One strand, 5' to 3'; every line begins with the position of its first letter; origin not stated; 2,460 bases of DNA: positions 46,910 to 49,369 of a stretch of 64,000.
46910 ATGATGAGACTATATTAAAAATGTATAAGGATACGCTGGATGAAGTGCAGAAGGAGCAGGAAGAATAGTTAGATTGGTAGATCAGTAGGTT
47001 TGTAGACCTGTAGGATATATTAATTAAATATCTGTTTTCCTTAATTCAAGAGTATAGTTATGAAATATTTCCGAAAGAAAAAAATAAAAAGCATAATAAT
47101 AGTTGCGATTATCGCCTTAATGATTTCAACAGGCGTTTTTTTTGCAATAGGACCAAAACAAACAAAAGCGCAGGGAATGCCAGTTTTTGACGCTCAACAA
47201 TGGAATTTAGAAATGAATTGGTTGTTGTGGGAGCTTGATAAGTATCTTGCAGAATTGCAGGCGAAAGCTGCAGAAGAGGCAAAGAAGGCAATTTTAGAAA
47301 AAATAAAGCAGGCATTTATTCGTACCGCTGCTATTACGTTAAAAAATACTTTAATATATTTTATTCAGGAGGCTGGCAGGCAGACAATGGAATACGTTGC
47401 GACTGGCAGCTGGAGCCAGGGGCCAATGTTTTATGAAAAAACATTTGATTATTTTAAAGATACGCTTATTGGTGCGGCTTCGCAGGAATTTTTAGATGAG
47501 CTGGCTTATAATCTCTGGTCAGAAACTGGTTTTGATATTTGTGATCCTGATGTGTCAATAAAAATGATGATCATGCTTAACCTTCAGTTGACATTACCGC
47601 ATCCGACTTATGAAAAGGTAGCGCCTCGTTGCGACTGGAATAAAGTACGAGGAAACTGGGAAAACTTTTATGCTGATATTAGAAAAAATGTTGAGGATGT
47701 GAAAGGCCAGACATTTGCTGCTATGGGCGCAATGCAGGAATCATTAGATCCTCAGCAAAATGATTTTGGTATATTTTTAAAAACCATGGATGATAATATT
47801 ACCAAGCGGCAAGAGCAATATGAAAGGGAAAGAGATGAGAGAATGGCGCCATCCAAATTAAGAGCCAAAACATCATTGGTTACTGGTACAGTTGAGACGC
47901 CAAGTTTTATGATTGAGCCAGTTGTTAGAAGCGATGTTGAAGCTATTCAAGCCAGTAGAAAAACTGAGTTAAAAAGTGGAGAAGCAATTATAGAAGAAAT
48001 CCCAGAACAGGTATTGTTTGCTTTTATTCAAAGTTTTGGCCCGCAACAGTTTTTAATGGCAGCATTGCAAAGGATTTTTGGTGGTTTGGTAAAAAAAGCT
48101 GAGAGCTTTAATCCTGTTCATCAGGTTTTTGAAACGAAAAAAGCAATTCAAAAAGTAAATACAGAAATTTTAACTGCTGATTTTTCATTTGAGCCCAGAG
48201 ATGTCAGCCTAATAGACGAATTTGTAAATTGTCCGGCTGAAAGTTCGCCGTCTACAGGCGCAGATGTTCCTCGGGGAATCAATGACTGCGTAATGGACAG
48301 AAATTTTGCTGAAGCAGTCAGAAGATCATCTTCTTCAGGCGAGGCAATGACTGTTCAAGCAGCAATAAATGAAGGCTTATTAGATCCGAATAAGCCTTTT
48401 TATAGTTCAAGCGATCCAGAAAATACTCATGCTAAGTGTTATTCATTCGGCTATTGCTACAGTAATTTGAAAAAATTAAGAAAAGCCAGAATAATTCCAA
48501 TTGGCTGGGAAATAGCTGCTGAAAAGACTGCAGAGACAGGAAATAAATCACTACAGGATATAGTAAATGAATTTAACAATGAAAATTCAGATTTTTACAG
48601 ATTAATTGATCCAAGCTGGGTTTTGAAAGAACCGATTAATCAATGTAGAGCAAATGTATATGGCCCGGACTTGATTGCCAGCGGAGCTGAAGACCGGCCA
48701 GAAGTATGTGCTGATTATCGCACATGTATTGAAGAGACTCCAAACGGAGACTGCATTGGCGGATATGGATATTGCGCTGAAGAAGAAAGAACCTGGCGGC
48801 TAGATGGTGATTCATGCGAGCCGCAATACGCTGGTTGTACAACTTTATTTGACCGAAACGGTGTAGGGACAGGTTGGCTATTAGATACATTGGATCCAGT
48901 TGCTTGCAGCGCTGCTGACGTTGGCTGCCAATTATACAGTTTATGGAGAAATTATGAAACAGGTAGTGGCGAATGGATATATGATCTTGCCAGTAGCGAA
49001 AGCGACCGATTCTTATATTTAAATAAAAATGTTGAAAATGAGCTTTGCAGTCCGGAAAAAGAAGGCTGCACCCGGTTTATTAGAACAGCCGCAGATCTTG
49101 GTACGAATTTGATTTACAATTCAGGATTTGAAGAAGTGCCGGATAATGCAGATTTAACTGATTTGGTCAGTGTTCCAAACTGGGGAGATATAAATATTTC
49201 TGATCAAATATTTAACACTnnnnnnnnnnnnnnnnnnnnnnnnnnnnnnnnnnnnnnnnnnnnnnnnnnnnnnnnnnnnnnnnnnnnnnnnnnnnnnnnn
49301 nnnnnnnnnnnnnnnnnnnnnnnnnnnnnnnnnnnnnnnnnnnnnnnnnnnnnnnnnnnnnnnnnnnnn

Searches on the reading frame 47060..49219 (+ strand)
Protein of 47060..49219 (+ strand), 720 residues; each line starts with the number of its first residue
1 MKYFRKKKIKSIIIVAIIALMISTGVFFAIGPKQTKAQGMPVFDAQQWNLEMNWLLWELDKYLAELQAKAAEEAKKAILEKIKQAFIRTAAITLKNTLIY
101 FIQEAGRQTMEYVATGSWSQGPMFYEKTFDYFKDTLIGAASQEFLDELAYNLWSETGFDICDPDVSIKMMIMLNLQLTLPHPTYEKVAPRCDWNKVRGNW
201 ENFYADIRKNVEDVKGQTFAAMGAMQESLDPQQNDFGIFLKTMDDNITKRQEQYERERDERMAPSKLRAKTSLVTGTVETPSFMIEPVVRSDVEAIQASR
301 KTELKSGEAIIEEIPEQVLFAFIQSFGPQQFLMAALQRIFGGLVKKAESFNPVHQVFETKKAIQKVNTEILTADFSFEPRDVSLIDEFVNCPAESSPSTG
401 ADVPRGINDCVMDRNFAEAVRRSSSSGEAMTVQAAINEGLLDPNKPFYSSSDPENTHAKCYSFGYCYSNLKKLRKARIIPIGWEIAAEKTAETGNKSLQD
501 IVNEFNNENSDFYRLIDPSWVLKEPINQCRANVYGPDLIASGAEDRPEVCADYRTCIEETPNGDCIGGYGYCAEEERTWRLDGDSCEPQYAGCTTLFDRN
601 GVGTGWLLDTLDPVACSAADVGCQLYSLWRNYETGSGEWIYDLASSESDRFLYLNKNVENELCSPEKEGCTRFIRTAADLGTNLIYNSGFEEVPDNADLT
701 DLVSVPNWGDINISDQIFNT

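Call 52: search_solved_structures(query=A2, max_evalue=10, show_alignments=2)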
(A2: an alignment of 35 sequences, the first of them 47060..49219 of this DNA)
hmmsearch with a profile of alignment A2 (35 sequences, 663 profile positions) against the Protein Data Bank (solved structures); distinct sequences matched with E-value up to 10: 0.
